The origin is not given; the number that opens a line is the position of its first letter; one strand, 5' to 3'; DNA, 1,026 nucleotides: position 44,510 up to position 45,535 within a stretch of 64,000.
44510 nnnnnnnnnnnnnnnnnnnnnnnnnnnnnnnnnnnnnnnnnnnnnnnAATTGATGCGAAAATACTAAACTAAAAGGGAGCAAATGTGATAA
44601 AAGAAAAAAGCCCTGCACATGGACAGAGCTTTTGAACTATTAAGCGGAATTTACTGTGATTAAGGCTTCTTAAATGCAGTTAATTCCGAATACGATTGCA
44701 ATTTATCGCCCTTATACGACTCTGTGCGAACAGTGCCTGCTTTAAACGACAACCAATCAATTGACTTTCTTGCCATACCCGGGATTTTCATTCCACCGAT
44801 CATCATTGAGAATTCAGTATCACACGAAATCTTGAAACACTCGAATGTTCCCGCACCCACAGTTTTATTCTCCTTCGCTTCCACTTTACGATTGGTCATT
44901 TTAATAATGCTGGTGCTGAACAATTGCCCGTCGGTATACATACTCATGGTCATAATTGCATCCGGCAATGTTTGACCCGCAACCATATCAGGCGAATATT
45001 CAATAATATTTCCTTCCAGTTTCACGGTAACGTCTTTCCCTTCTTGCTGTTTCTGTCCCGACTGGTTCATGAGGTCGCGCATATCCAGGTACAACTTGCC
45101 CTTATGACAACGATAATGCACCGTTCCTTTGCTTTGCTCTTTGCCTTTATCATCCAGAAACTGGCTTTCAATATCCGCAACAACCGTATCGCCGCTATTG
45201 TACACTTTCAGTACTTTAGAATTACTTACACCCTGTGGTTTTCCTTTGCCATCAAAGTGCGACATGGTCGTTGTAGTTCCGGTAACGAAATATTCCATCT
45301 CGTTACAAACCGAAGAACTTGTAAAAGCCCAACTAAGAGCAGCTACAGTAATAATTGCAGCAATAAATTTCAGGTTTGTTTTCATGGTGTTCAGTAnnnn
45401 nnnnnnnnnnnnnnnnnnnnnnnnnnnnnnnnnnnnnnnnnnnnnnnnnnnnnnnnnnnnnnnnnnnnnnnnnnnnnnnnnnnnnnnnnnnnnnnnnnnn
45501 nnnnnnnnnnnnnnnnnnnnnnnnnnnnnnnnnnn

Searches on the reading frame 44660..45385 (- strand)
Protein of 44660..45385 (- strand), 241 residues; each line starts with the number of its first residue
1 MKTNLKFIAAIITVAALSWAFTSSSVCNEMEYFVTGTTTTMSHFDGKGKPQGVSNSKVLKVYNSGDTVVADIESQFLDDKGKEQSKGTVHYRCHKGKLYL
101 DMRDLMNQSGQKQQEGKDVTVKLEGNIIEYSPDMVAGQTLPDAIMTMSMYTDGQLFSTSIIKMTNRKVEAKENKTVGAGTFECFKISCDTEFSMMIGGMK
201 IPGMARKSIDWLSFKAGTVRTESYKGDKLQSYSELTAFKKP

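Call 22: search_protein_families(library=pfam, proteins=[window:44660-45385:-], max_evalue=0.001)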
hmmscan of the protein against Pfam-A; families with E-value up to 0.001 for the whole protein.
window:44660-45385:- (241 aa): 1 family
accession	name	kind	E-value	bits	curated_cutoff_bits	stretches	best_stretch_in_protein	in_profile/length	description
PF21347.3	DUF3108_like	-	2.7e-42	145.4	27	1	36-235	3-199/199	DUF3108-like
